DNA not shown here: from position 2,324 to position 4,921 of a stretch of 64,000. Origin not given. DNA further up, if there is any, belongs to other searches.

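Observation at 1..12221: Twelve-kb operon with two complete permease pairs, no ATPase, two giant extracytoplasmic proteins and an embedded NHL/Yip1 membrane protein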

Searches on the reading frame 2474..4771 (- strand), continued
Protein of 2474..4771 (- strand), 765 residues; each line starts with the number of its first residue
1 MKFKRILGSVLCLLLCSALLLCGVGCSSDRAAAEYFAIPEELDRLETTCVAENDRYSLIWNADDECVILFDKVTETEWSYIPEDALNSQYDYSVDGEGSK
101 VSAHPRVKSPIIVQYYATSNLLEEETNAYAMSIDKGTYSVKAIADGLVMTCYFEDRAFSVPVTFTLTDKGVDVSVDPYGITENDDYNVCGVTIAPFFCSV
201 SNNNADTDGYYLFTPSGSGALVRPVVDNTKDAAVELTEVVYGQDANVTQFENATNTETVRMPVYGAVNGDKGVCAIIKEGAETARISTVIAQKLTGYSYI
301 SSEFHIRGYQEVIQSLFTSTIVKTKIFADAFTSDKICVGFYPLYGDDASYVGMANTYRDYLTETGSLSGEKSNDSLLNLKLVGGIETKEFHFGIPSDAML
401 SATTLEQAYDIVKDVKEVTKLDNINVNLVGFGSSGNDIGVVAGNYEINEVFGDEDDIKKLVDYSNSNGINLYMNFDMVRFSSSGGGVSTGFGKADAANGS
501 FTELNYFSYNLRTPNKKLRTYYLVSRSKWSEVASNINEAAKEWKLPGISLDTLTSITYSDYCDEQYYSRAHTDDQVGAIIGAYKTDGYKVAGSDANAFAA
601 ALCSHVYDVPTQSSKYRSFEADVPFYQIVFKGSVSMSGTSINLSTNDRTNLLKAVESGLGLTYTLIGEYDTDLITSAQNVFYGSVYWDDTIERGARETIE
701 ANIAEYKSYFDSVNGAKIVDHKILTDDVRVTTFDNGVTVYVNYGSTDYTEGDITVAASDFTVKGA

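Call 38: search_solved_structures(query=A1, max_evalue=10, show_alignments=3)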
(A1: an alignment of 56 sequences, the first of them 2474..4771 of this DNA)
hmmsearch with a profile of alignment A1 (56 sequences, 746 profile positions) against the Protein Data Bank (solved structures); distinct sequences matched with E-value up to 10: 7.
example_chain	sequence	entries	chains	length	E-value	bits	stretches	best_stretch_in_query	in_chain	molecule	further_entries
1sma_A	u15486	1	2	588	0.36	12.1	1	428-460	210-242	MALTOGENIC AMYLASE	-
1gvi_A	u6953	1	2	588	0.36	12.1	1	428-460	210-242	MALTOGENIC AMYLASE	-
9o0g_A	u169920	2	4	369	0.39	12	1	504-565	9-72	Type 2 DNA topoisomerase 6 subunit A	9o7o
2q2e_A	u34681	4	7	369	0.39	12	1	504-565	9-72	Type II DNA topoisomerase VI subunit A | Type 2 DNA topoisomerase 6 subunit A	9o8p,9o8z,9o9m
6r3z_A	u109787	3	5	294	0.58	11.4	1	532-578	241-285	Probable adhesion protein | Adhesion protein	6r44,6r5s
21jh_A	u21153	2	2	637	1.3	10.3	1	428-478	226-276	1,4-alpha-glucan branching enzyme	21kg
1ea9_C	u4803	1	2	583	2.9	9.1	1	431-488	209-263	CYCLOMALTODEXTRINASE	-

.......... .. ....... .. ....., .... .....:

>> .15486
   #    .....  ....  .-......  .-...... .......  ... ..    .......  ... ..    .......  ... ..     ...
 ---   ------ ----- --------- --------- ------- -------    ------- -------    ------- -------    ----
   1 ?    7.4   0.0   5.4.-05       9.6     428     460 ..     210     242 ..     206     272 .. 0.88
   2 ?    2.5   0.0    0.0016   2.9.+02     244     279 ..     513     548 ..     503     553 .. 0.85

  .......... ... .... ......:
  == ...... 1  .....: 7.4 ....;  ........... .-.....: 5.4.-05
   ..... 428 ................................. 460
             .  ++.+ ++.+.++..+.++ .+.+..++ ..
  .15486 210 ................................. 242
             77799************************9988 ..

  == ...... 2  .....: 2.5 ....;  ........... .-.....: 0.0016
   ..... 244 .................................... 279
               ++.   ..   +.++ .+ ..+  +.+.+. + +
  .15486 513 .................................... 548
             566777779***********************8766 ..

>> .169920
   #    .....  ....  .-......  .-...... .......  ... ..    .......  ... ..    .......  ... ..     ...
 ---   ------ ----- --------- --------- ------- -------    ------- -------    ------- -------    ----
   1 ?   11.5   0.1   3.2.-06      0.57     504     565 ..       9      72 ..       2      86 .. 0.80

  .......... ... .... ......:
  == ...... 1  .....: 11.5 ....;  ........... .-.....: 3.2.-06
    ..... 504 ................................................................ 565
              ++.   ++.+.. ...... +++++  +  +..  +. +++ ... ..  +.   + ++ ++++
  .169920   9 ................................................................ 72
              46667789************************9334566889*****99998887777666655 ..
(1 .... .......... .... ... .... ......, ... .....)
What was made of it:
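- Tried and rejected: A profile search gave only insignificant matches, the best at E 0.36 to a GH13 strand-3 region (call 38).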

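Call 54: search_protein_families(library=pfam, proteins=[L040:690-2132:+, L051:14473-15840:+, L023:675-1577:-, L009:14583-18494:+, L047:14217-16409:+, L049:17329-18153:+, L049:19078-20292:+, L079:18168-19064:+, L037:15389-17740:+, L023:15667-19716:+], max_evalue=0.001)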
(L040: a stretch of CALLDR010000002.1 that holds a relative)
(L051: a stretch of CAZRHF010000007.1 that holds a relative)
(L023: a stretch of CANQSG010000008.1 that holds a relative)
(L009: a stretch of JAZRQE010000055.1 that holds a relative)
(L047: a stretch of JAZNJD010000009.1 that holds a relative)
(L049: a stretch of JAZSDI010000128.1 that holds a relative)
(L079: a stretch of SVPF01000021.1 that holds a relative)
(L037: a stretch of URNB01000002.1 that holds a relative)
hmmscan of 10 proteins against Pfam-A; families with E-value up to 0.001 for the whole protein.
L040:690-2132:+ (480 aa): 1 family
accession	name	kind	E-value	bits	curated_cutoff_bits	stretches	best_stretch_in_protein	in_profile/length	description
PF00722.28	Glyco_hydro_16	-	2.9e-14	53.3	22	1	282-408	30-136/175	Glycosyl hydrolases family 16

L051:14473-15840:+ (455 aa): 1 family
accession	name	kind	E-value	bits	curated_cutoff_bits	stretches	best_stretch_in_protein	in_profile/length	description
PF13416.11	SBP_bac_8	-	3.7e-07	30.7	27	1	90-356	2-241/279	Bacterial extracellular solute-binding protein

L023:675-1577:- (300 aa): 4 families
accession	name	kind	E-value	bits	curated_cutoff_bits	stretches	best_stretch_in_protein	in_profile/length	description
PF12833.13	HTH_18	-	1.8e-23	83.1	33.6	1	217-296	1-80/80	Helix-turn-helix domain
PF00165.29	HTH_AraC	-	3.6e-16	59.3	26.6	1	258-294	6-41/42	Bacterial regulatory helix-turn-helix proteins, AraC family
PF02311.25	AraC_binding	-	1.2e-12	48.2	21.1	1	49-175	13-134/135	AraC-like ligand binding domain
PF07883.17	Cupin_2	-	8.5e-05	22.6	27.2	1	44-96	4-55/70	Cupin domain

L009:14583-18494:+ (1303 aa): 1 family
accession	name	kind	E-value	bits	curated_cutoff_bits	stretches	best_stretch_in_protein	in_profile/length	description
PF09479.16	Flg_new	-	2.7e-31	107.9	27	2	1044-1105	3-65/65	Listeria-Bacteroides repeat domain (List_Bact_rpt)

L047:14217-16409:+ (730 aa): 4 families
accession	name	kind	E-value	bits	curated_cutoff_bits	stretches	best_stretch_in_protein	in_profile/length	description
PF02065.24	Melibiase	-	1.9e-148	494.5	27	1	287-633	1-347/347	Melibiase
PF16875.11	Glyco_hydro_36N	-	1.6e-71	241.2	27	1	28-283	2-253/253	Glycosyl hydrolase family 36 N-terminal domain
PF16874.11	Glyco_hydro_36C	-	4.2e-13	50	27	1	646-718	2-69/77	Glycosyl hydrolase family 36 C-terminal domain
PF01055.32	Glyco_hydro_31_2nd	-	0.00052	19.9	23.5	1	348-509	26-193/328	Glycosyl hydrolases family 31 TIM-barrel domain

L049:17329-18153:+ (274 aa): 1 family
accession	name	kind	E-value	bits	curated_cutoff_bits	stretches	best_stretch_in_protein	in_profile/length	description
PF12706.13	Lactamase_B_2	-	4e-12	46.6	27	1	65-228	27-193/200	Beta-lactamase superfamily domain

L049:19078-20292:+ (404 aa): 4 families
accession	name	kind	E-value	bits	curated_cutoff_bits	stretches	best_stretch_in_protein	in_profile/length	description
PF22422.2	MGH1-like_GH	-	2.4e-29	103.5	27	1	40-381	4-353/356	Mannosylglycerate hydrolase MGH1-like glycoside hydrolase domain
PF03200.22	Glyco_hydro_63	-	5.9e-15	55.5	22.4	1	153-392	229-490/492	Glycosyl hydrolase family 63 C-terminal domain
PF01204.24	Trehalase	-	3.3e-12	46.5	21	1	179-372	309-480/512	Trehalase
PF17389.8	Bac_rhamnosid6H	-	0.00054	19.8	24.5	1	95-228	91-221/339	Bacterial alpha-L-rhamnosidase 6 hairpin glycosidase domain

L079:18168-19064:+ (298 aa): 1 family
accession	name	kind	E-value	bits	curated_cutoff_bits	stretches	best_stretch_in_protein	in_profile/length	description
PF01261.30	AP_endonuc_2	-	4.8e-33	115.3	31.1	1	27-271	5-237/249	Xylose isomerase-like TIM barrel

L037:15389-17740:+ (783 aa): 5 families
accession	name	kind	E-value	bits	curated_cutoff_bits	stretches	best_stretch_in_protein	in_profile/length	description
PF18565.7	Glyco_hydro2_C5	-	9.7e-13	48.3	32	1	684-762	9-93/103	Glycoside hydrolase family 2 C-terminal domain 5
PF00703.27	Glyco_hydro_2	-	1.6e-12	48.6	23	1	187-288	8-109/109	Glycosyl hydrolases family 2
PF02836.23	Glyco_hydro_2_C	-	2.4e-12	47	21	1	297-418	6-144/302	Glycosyl hydrolases family 2, TIM barrel domain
PF02837.24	Glyco_hydro_2_N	-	1.2e-10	42.1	28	1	50-162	53-165/169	Glycosyl hydrolases family 2, sugar binding domain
PF16355.11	DUF4982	-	3e-06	27.5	23.9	1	598-661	5-61/61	Domain of unknown function (DUF4982)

L023:15667-19716:+ (1349 aa): 1 family
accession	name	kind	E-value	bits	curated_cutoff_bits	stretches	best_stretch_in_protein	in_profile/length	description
PF09479.16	Flg_new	-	1.8e-23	82.9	27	3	773-822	16-65/65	Listeria-Bacteroides repeat domain (List_Bact_rpt)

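Call 59: search_protein_representatives(alignment_id=A1)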
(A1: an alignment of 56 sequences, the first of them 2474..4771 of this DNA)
Query: 56 sequences, 746 profile positions. Proteins with E-value up to 0.001 (for the whole library): 5728; up to 1e-10: 4596; up to 1e-30: 3540. The best 150 are listed.
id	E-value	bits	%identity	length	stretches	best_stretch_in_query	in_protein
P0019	0.0e+00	1028.2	-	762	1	2-742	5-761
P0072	2.7e-287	971.4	-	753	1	4-745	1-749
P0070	1.9e-276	935.6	-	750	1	4-743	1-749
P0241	1.1e-274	929.8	-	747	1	1-745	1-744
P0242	2.2e-274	928.7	-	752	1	1-745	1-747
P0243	5.9e-274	927.3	-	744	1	1-744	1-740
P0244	1.6e-272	922.6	-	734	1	4-745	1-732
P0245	3.4e-272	921.5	-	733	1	4-745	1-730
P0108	2.2e-265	899.0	-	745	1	5-745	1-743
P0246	3.9e-264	894.8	-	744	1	2-745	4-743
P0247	1.2e-263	893.2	-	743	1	5-744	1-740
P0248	1.3e-261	886.5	-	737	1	1-745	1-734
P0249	4.0e-259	878.3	-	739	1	6-745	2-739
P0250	5.3e-259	877.9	-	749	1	1-745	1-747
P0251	1.0e-258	876.9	-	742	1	4-743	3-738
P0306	7.9e-220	748.3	-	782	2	199-745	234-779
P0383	1.3e-195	668.3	-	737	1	6-742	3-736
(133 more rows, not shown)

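Call 71: search_protein_families(library=pfam, proteins=[window:2474-4771:-, P0072, P0093, P0113, P0120, P0383, P0306], max_evalue=10)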
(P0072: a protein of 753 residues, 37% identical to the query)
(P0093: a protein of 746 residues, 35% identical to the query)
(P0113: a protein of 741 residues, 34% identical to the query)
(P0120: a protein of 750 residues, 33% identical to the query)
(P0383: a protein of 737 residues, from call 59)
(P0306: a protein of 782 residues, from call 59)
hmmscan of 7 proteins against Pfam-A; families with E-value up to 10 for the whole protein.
window:2474-4771:- (765 aa): 2 families
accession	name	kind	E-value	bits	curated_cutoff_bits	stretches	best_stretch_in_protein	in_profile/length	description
PF18952.6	DUF5696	-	3.5e-128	429.2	25.6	1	139-760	3-612/612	Family of unknown function (DUF5696)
PF24142.1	Beta-sand_ComC_1st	-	0.3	12.3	27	0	496-516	54-74/79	EGF-like domain-containing protein ComC first beta-sandwich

P0072 (753 aa): 1 family
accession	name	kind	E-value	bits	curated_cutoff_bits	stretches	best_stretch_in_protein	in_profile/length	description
PF18952.6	DUF5696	-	5.9e-142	474.7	25.6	1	132-744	3-612/612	Family of unknown function (DUF5696)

P0093 (746 aa): 1 family
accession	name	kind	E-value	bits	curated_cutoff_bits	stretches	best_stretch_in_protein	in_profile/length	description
PF18952.6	DUF5696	-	1e-133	447.5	25.6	1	135-740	3-612/612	Family of unknown function (DUF5696)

P0113 (741 aa): 1 family
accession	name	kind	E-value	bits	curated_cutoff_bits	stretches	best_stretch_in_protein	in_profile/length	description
PF18952.6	DUF5696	-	1.7e-124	417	25.6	1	132-735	2-612/612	Family of unknown function (DUF5696)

P0120 (750 aa): 1 family
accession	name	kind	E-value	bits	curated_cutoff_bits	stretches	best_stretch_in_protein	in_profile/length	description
PF18952.6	DUF5696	-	1.4e-124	417.3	25.6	1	143-746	8-612/612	Family of unknown function (DUF5696)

P0383 (737 aa): 1 family
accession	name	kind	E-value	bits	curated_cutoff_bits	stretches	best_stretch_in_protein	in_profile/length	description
PF18952.6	DUF5696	-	1.6e-113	380.8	25.6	1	133-734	5-612/612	Family of unknown function (DUF5696)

P0306 (782 aa): 1 family
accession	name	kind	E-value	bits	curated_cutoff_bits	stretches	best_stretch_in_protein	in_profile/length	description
PF18952.6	DUF5696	-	1.8e-119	400.5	25.6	1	125-774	4-612/612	Family of unknown function (DUF5696)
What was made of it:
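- On Glycoside hydrolase family 129 (also GH101 and GH36): No Pfam hit other than DUF5696, even at E<=10 (call 71).
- Pfam at E<=10 returns only DUF5696 (call 71), and a profile search of PDB sequences gives nothing significant (call 38). No sequence link to any GH family was found (calls 38, 71).
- Tried and rejected: Permissive Pfam scan (E<=10) of seven diverse DUF5696 proteins: only DUF5696, with no GH101 or GH129 family (call 71).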

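Call 81: fold_search(model_id=the predicted structure, library=pdb)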
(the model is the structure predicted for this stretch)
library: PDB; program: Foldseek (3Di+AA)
matches with E <= 10: 1610; with E <= 0.001: 530
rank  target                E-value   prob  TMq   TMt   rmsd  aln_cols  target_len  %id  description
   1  5opq_A                4.6e-35  1.00  0.59  0.67   7.2       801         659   13  A 3,6-anhydro-D-galactosidase produced by Zobellia galactanivorans. This is an exo-lytic enzyme that hydrolyzes termin (released 2017-11-29)
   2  5opq_D                4.1e-33  1.00  0.59  0.67   7.1       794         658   13  A 3,6-anhydro-D-galactosidase produced by Zobellia galactanivorans. This is an exo-lytic enzyme that hydrolyzes termin (released 2017-11-29)
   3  8rzk_A                1.4e-32  1.00  0.61  0.69   6.7       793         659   13  The Michaelis complex of ZgGH129 D486N from Zobellia galactanivorans with neo-b/k-oligo-carrageenan tetrasaccharide (b (released 2024-07-31)
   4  5wzn_A                3.8e-26  1.00  0.58  0.70   7.5       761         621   13  Alpha-N-acetylgalactosaminidase NagBb from Bifidobacterium bifidum - GalNAc complex (released 2017-06-07)
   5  5wzr_A                5.4e-26  1.00  0.59  0.70   7.5       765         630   13  Alpha-N-acetylgalactosaminidase NagBb from Bifidobacterium bifidum - Gal-NHAc-DNJ complex (released 2017-06-07)
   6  5wzr_B                5.7e-26  1.00  0.59  0.70   7.3       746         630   13  Alpha-N-acetylgalactosaminidase NagBb from Bifidobacterium bifidum - Gal-NHAc-DNJ complex (released 2017-06-07)
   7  5wzp_A                2.1e-25  1.00  0.57  0.71   7.6       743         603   13  Alpha-N-acetylgalactosaminidase NagBb from Bifidobacterium bifidum - ligand free (released 2017-06-07)
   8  5wzn_B                3.6e-25  1.00  0.59  0.71   7.0       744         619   12  Alpha-N-acetylgalactosaminidase NagBb from Bifidobacterium bifidum - GalNAc complex (released 2017-06-07)
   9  5wzq_B                1.0e-24  1.00  0.59  0.72   7.1       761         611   13  Alpha-N-acetylgalactosaminidase NagBb from Bifidobacterium bifidum - quadruple mutant (released 2017-06-07)
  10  5wzq_A                1.0e-24  1.00  0.58  0.70   7.1       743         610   12  Alpha-N-acetylgalactosaminidase NagBb from Bifidobacterium bifidum - quadruple mutant (released 2017-06-07)
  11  5wzp_B                3.8e-24  1.00  0.57  0.71   6.8       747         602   12  Alpha-N-acetylgalactosaminidase NagBb from Bifidobacterium bifidum - ligand free (released 2017-06-07)
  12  6qev_B                3.6e-19  1.00  0.46  0.29   9.7       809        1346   10  EngBF DARPin Fusion 4b B6 (released 2019-11-06)
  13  6sh9_B                1.4e-18  1.00  0.46  0.29   9.4       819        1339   11  EngBF DARPin Fusion 4b D12 (released 2019-11-06)
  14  8x1b                  1.6e-18  1.00  0.51  0.58   8.1       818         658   11  Cryo-EM structure of FpGalactosaminidase from Flavonifractor plautii in apo state (released 2024-11-13)
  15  6qep                  9.2e-18  1.00  0.45  0.29   9.7       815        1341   11  EngBF DARPin Fusion 4b H14 (released 2019-11-06)
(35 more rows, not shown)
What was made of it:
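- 2474..4771 (-): DUF5696 lipoprotein (765 aa). Predicted three-domain GH129-like glycosidase: N-terminal beta-sandwich, (beta/alpha)8 barrel, C-terminal beta domain. Foldseek E 4.6e-35 to 5opq (call 81).
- On Glycoside hydrolase family 129 (also GH101 and GH36): Foldseek probability 1.00 (call 81).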

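Call 84: search_solved_structures(query=L040:690-2132:+, max_evalue=0.001)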
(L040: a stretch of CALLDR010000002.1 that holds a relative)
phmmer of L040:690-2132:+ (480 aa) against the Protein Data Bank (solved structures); distinct sequences matched with E-value up to 0.001: 27.
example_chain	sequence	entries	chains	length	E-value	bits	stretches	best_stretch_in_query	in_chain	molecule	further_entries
8xph_A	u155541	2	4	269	2e-18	69.9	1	218-472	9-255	Laminarinase PtLam | Laminarinase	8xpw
8xpk_A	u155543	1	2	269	1.2e-17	67.4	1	218-472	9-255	Laminarinase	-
5wut_A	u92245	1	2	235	5.2e-17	65.2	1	217-468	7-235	ULam111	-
6xof_A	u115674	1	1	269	3.7e-16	62.4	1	214-469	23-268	GH16 family protein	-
6xqf_A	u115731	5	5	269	1.6e-15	60.3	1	214-469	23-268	GH16 family protein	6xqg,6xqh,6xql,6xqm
6t2n_AAA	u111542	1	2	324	3.1e-14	56.1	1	215-469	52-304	Glycoside hydrolase family 16 protein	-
2hyk_A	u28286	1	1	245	9.2e-14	54.5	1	216-468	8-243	Beta-1,3-glucanase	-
4crq_A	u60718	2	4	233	4.2e-13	52.4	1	215-469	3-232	ENDO-1,3-BETA-GLUCANASE, FAMILY GH16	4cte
3azx_A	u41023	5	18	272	8.9e-13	51.3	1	212-469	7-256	Laminarinase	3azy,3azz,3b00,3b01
4dfs_A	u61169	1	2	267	1.1e-12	51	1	212-469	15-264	Glycoside hydrolase, family 16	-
7wwc_A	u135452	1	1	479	1.5e-10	43.9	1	215-410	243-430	beta-1,3(4)-glucanase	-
7ww4_A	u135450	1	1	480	1.5e-10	43.9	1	215-410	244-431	beta-1,3(4)-glucanase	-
3iln_A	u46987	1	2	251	4.4e-10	42.4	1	215-411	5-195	Laminarinase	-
2vy0_A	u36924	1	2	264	7.8e-10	41.6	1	216-468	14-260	ENDO-BETA-1,3-GLUCANASE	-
6jh5_A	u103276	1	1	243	2.6e-09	39.8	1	213-472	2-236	LamCAT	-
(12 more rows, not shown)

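Call 85: search_solved_structures(query=L002:876-2066:-, max_evalue=0.001)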
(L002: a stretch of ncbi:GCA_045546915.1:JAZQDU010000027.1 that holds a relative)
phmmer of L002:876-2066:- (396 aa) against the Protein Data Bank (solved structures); distinct sequences matched with E-value up to 0.001: 26.
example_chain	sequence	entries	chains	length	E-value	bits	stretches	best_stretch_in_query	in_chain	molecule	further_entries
4dfs_A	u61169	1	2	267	4e-15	59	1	131-379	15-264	Glycoside hydrolase, family 16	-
3azx_A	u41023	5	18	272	6.4e-15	58.3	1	132-379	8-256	Laminarinase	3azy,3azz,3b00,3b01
5wut_A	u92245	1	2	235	1.9e-14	56.8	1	132-378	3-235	ULam111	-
7wwc_A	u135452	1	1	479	2e-13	53.4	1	130-324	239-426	beta-1,3(4)-glucanase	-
7ww4_A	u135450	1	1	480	2e-13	53.4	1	130-324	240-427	beta-1,3(4)-glucanase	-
6xof_A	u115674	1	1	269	1.9e-11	46.8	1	132-379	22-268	GH16 family protein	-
6xqf_A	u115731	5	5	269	1.3e-10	44.1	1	132-379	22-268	GH16 family protein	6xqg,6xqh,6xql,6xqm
2hyk_A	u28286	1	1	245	2.3e-10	43.3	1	135-378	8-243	Beta-1,3-glucanase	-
8va4_A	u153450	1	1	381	6e-10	41.9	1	93-379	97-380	Glycoside hydrolase family 16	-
8xph_A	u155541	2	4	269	2.3e-08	36.7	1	136-379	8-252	Laminarinase PtLam | Laminarinase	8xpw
8xpk_A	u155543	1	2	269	3.3e-08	36.2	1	136-379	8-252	Laminarinase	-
9voq_A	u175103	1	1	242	6.7e-08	35.2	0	136-238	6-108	Beta-1,3-glucanase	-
3atg_A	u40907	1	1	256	7.1e-08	35.1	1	136-379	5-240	GLUCANASE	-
9vmv_A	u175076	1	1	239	8.8e-08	34.8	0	136-238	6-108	Beta-1,3-glucanase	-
9voo_A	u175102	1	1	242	9e-08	34.7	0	136-237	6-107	Hydrolase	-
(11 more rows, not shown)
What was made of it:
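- The flanking GH16s are closest to laminarinase-type enzymes (E 1e-15 to 2e-18, calls 84, 85).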
